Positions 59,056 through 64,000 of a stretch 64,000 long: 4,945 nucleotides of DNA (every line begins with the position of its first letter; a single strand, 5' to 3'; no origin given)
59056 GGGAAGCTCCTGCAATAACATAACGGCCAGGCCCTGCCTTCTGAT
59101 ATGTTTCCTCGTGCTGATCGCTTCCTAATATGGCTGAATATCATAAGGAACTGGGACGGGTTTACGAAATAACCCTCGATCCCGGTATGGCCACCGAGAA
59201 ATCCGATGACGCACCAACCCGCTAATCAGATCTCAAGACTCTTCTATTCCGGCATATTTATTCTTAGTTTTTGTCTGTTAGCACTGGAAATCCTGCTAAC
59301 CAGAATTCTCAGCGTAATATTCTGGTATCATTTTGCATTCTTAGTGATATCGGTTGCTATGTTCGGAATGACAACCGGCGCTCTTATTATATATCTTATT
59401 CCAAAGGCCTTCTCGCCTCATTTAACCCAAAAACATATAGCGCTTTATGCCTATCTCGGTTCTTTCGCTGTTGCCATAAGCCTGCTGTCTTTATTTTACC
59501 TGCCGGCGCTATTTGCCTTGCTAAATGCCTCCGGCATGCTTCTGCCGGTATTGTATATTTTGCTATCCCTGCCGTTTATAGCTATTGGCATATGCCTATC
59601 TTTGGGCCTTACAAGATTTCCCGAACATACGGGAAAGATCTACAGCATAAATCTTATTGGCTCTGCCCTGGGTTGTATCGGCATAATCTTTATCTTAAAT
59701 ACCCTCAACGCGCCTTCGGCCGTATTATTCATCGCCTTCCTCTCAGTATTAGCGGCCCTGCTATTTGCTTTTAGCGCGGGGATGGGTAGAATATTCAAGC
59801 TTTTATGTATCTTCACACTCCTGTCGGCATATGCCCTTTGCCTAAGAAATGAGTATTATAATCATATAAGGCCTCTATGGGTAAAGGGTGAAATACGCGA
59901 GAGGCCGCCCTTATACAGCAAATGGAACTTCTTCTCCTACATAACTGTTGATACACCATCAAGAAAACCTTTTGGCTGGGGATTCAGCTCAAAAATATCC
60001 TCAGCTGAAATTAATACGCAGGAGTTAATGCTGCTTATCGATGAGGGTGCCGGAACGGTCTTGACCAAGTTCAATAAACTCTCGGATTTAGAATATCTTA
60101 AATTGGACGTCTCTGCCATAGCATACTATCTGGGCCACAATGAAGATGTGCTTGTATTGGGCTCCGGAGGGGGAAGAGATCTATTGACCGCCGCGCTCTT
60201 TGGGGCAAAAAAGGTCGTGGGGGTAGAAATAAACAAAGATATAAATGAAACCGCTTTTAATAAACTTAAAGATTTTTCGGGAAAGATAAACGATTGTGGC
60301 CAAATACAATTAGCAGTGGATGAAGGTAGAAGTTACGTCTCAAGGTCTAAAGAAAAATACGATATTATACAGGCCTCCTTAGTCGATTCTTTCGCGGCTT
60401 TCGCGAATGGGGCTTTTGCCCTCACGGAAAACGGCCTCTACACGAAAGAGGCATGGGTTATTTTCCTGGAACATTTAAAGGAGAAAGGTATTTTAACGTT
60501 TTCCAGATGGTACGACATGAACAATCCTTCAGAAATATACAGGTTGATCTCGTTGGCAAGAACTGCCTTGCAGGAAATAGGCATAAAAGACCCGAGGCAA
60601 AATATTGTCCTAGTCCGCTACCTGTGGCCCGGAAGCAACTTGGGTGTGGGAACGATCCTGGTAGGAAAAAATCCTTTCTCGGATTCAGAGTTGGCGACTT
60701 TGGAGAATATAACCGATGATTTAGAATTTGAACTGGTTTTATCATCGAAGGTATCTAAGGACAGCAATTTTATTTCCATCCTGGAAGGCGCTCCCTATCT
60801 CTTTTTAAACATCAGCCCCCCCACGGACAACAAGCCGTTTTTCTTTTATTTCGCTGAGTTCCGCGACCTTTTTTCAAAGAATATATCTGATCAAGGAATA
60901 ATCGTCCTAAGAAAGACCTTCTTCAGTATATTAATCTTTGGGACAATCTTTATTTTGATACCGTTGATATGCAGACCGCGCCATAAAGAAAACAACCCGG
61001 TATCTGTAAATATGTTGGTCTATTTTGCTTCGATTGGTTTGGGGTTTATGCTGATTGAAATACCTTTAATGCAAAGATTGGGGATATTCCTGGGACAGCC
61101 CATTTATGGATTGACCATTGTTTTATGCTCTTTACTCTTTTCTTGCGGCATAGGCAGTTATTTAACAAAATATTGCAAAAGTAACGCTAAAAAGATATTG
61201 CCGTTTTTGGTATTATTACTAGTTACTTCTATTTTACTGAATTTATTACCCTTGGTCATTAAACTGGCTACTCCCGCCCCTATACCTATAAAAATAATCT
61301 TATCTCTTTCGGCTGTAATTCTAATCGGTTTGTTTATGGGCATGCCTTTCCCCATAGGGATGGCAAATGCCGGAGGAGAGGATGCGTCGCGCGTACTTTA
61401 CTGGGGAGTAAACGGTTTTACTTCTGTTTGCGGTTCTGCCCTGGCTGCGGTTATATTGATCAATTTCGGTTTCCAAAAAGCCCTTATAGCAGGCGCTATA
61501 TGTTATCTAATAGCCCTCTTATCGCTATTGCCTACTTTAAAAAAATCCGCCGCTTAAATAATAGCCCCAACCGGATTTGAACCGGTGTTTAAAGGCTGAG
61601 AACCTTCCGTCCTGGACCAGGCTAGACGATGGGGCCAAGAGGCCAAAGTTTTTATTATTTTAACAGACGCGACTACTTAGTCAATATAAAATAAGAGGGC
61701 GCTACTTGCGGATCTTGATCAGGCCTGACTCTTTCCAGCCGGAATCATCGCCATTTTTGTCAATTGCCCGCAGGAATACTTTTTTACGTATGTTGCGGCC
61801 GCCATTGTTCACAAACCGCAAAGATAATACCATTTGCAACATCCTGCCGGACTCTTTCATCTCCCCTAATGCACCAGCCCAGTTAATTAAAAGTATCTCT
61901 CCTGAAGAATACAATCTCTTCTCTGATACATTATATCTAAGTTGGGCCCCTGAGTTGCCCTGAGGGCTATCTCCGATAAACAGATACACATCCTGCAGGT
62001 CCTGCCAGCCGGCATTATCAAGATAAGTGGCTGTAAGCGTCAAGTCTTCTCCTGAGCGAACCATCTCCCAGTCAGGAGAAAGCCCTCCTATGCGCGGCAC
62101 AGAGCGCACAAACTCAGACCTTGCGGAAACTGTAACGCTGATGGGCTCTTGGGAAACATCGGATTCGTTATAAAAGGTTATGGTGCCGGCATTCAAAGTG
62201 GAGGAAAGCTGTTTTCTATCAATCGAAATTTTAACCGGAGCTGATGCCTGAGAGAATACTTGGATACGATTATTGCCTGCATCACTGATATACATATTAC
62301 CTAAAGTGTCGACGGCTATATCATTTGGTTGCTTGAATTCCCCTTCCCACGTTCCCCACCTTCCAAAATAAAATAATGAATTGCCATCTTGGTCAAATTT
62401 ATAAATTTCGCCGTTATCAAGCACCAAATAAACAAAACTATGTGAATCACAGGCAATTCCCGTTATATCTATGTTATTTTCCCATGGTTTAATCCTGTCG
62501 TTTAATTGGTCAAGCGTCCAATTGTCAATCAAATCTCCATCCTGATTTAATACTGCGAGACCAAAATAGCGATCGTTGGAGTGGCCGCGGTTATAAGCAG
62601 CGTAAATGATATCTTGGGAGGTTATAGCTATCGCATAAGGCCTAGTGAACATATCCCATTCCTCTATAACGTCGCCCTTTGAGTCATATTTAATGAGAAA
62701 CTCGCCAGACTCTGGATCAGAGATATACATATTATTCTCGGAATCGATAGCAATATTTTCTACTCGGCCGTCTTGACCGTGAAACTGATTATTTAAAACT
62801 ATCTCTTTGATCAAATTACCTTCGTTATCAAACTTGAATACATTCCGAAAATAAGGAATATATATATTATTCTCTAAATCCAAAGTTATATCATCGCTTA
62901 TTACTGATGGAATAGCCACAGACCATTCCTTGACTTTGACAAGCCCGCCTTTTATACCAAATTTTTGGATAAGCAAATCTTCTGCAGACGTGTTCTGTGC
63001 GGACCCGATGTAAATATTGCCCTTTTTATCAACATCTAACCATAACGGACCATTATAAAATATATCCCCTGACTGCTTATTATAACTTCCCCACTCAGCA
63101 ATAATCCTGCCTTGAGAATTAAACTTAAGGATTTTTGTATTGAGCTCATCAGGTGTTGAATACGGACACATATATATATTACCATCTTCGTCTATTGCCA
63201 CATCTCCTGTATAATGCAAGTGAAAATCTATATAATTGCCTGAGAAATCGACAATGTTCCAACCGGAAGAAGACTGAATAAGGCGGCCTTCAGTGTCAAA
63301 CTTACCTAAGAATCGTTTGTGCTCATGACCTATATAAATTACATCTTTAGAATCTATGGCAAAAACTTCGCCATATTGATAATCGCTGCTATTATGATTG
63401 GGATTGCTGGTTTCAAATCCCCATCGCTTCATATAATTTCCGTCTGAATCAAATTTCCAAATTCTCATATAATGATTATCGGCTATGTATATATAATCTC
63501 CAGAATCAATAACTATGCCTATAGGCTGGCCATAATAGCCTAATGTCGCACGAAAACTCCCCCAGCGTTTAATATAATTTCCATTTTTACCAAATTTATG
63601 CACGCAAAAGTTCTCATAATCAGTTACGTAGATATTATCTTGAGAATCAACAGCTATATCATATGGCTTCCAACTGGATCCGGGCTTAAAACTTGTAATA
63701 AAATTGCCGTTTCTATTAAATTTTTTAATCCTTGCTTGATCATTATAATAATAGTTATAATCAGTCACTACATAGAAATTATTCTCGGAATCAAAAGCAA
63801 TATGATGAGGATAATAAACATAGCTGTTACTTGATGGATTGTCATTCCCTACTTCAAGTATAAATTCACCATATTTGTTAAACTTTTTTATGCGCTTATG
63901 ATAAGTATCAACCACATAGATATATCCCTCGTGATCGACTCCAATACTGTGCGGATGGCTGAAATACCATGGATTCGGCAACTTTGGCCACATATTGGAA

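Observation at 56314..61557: GT-C (PMT/ArnT-like, TPR-tailed) + GT2 polyprenol-P-sugar synthase + membrane spermidine-synthase-like gene cluster divergently adjacent to the tad/giant operon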

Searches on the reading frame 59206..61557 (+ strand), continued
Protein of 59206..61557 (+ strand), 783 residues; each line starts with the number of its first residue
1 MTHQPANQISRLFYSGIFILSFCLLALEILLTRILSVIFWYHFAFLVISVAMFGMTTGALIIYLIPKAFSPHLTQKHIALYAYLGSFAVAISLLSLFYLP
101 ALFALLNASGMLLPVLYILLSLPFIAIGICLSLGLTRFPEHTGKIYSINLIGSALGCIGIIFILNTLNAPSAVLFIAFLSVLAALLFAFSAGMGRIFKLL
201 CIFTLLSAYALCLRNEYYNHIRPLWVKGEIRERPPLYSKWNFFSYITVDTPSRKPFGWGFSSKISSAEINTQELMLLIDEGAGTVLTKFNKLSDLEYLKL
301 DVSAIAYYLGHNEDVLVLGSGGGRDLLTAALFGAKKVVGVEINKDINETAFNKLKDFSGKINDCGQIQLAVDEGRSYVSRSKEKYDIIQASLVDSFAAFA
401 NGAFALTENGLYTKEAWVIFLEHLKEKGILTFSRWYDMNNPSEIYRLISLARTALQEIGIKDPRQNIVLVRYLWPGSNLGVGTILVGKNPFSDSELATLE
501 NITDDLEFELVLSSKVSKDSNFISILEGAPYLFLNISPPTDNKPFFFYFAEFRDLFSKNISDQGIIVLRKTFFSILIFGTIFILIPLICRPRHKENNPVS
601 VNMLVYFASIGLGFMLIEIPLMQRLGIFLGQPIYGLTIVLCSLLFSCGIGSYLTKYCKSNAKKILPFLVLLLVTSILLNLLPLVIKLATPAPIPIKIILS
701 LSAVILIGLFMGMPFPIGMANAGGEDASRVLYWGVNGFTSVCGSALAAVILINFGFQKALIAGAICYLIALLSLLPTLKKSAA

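Call 80: search_protein_families(library=ncbifam, alignment_id=A3, max_evalue=0.01)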
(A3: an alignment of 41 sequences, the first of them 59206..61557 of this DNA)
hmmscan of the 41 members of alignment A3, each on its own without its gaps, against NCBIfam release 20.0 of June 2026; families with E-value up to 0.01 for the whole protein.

A. member 1, window:59206-61557:+ (783 aa): 3 families
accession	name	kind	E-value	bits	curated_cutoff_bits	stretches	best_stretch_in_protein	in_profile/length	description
NF002010.0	PRK00811.1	equivalog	1.5e-07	31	260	1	310-432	77-191/287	polyamine aminopropyltransferase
NF002956.0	PRK03612.1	equivalog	1.3e-05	23.9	472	1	603-772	22-194/522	polyamine aminopropyltransferase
TIGR00417.1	speE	equivalog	1.9e-05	24.1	249.55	1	310-432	71-184/271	spermidine synthase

B. families by the number of members that match (of 41 scanned): 12 families
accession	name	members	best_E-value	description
NF002010.0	PRK00811.1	40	3.8e-09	polyamine aminopropyltransferase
NF002956.0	PRK03612.1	34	2.9e-15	polyamine aminopropyltransferase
TIGR00417.1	speE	24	7.6e-08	spermidine synthase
NF043040.1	corrin_prot_MT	9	0.00053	corrinoid protein-associated methyltransferase CpaM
NF040538.1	methyl_ArsM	3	0.0033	arsinothricin biosynthesis methyltransferase ArsM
NF037959.1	MFS_SpdSyn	2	0.00067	fused MFS/spermidine synthase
NF041820.1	daptide_MTase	2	0.0046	daptide-type RiPP biosynthesis methyltransferase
NF003380.0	PRK04457.1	1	8.8e-06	polyamine aminopropyltransferase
NF041081.1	prot_lys_mtase_Arch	1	0.0025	protein-lysine N-methyltransferase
NF047649.1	MTase_UXPK_star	1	0.0044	methyltransferase/UXPK-star double selenoprotein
TIGR02081.1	metW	1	0.009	methionine biosynthesis protein MetW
NF002435.0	PRK01581.1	1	0.0096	polyamine aminopropyltransferase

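Call 84: find_encoding_contigs(protein=P0127, flank=10000, max_places=1)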
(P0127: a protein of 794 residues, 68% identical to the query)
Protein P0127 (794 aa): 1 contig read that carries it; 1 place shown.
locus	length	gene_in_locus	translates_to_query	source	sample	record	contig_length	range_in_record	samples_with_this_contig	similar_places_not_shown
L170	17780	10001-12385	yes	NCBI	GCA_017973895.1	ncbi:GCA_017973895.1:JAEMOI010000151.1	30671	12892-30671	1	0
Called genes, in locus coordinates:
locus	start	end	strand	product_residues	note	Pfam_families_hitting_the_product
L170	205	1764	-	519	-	-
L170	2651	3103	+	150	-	PF05157:MshEN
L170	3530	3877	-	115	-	PF02643:DUF192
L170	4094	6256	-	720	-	PF00142:Fer4_NifH (weak), PF01656:CbiA, PF10609:ParA, PF13614:AAA_31, PF00437:T2SSE, PF27713:UCP018868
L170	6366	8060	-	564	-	PF13629:T2SS-T3SS_pil_N, PF00263:Secretin, PF03544:TonB_C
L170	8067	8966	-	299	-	PF08666:SAF, PF16976:RcpC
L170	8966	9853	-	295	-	PF13623:SurA_N_2, PF13624:SurA_N_3 (weak), PF13616:Rotamase_3, PF13145:Rotamase_2, PF00639:Rotamase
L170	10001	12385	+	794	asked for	-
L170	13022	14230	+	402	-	PF08495:FIST, PF10442:FIST_C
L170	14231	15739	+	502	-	PF13492:GAF_3, PF00512:HisKA, PF02518:HATPase_c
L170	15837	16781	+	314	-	PF00072:Response_reg, PF00990:GGDEF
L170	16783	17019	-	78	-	-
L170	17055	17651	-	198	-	PF14528:LAGLIDADG_3 (faint)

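Call 85: find_encoding_contigs(protein=P0143, flank=10000, max_places=1)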
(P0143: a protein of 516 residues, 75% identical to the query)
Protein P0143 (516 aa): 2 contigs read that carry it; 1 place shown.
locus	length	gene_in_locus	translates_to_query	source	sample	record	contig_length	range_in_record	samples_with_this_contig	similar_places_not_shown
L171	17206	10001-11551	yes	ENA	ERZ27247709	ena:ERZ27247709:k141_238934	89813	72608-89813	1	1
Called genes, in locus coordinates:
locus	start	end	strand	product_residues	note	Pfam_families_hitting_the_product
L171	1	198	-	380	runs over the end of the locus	PF13439:Glyco_transf_4 (weak), PF00982:Glyco_transf_20 (faint), PF00534:Glycos_transf_1, PF13692:Glyco_trans_1_4, PF13524:Glyco_trans_1_2, PF20706:GT4-conflict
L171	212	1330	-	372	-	PF13439:Glyco_transf_4, PF13579:Glyco_trans_4_4, PF20706:GT4-conflict, PF00534:Glycos_transf_1, PF13692:Glyco_trans_1_4, PF13524:Glyco_trans_1_2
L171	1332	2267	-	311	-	PF00535:Glycos_transf_2, PF10111:Glyco_tranf_2_2, PF13506:Glyco_transf_21 (weak), PF13641:Glyco_tranf_2_3, PF13632:Glyco_trans_2_3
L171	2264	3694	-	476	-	PF02310:B12-binding, PF04055:Radical_SAM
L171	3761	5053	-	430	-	PF02366:PMT, PF03901:Glyco_transf_22, PF13231:PMT_2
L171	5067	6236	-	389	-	PF00535:Glycos_transf_2, PF26629:GT2_TM_C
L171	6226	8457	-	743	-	PF12895:ANAPC3 (faint), PF13428:TPR_14 (faint), PF21033:RMD1-3 (faint), PF00515:TPR_1 (faint), PF07719:TPR_2 (weak), PF13181:TPR_8 (faint), PF14559:TPR_19 (weak), PF13414:TPR_11, +3 more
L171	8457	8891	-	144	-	-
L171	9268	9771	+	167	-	-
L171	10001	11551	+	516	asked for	-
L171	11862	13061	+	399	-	PF08495:FIST, PF10442:FIST_C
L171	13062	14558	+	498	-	PF13492:GAF_3 (faint), PF00512:HisKA, PF02518:HATPase_c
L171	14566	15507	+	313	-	PF00072:Response_reg, PF00990:GGDEF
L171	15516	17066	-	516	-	PF01564:Spermine_synth, PF13489:Methyltransf_23 (faint)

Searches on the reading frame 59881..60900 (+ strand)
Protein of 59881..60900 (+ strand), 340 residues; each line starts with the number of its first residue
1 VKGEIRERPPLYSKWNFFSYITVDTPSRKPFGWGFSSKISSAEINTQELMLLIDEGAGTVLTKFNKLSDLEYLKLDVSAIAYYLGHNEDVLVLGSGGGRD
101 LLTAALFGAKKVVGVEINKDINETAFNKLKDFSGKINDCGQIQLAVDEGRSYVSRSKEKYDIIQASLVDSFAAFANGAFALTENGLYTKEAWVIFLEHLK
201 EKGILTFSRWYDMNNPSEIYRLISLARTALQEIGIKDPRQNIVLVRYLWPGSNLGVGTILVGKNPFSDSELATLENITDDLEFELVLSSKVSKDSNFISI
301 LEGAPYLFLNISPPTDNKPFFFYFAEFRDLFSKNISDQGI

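Call 8: search_protein_families(library=pfam, proteins=[window:59881-60900:+], max_evalue=10)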
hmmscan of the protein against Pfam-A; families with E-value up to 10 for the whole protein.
window:59881-60900:+ (340 aa): 5 families
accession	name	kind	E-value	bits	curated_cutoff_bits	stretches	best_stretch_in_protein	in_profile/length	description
PF01564.23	Spermine_synth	-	1.6e-05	25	22.9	1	86-206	18-129/186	Spermine/spermidine synthase domain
PF13649.12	Methyltransf_25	-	0.036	15.2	27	1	90-163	1-68/97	Methyltransferase domain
PF08242.18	Methyltransf_12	-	0.091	13.9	30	1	92-168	2-74/98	Methyltransferase domain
PF08123.19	DOT1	-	0.12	12.4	23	1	88-150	44-107/205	Histone methylation protein DOT1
PF06325.19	PrmA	-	0.19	11.6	22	1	78-166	153-233/296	Ribosomal protein L11 methyltransferase (PrmA)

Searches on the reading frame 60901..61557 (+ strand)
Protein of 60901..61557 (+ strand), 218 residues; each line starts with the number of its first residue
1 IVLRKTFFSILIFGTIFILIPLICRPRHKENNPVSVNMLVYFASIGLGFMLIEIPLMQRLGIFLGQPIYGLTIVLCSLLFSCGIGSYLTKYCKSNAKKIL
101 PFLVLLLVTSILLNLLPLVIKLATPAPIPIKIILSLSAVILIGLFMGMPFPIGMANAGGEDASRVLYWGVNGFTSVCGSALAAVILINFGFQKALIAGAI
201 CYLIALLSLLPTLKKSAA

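Call 8: search_protein_families(library=pfam, proteins=[window:60901-61557:+], max_evalue=10)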
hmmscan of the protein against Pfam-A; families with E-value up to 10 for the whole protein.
window:60901-61557:+ (218 aa): 1 family
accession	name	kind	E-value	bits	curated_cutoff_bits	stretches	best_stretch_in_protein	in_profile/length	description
PF12349.14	Sterol-sensing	-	0.0023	18.3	22.3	1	68-139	10-81/153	Sterol-sensing domain of SREBP cleavage-activation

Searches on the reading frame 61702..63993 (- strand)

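Call 5: search_protein_families(library=pfam, proteins=[window:61702-63993:-], max_evalue=0.01)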
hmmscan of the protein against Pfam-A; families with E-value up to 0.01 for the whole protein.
window:61702-63993:- (763 aa): 9 families
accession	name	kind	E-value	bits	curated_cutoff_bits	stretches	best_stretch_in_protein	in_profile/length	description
PF01436.27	NHL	-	3.8e-28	96.5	20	4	110-134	4-28/28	NHL repeat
PF06739.17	SBBP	-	4.2e-20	71.8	20.5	1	105-124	10-29/38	Beta-propeller repeat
PF08450.18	SGL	-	2.7e-12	47.3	26.3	0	120-198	147-227/246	SMP-30/Gluconolactonase/LRE-like region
PF22701.2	Mala_s_1-like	-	1.8e-08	34.8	27.5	0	111-178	91-155/195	Mal s 1 allergenic protein-like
PF13449.12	Phytase-like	-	1.1e-06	29.2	27.6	0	65-193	9-106/284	Esterase-like activity of phytase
PF07494.17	Reg_prop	-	3.1e-06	27.2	20.4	0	321-331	12-22/24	Two component regulator propeller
PF20067.5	SSL_N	-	5.3e-05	23.4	18.9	0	264-275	25-36/46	Strictosidine synthase-like, N-terminal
PF17170.10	DUF5128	-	8.2e-05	22.4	22.9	1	523-582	57-119/321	6-bladed beta-propeller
PF25021.1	TEN_NHL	-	0.00053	19.5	27.1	0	12-42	142-170/357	Teneurin NHL domain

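Call 6: search_protein_families(library=ncbifam, proteins=[window:61702-63993:-], max_evalue=0.01)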
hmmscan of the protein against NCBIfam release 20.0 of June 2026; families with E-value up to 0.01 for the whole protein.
window:61702-63993:- (763 aa): 4 families
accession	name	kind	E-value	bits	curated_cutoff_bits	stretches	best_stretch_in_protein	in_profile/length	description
NF035926.1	scyF_NHL_VPEP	equivalog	1.5e-41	142.8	350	4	21-201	112-293/376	scytonemin biosynthesis PEP-CTERM protein ScyF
NF047780.1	LIC12708_fam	subfamily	3.9e-11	42.4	150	0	449-596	119-227/391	LIC_12708 family protein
NF047494.1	Lepto_SBBP_lipo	equivalog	6.6e-10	38.2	400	1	530-575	164-209/466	SBBP repeat beta-propeller lipoprotein, LipL53 family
NF033206.1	ScyE_fam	subfamily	6e-07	29.3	80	0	65-174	211-321/333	ScyD/ScyE family protein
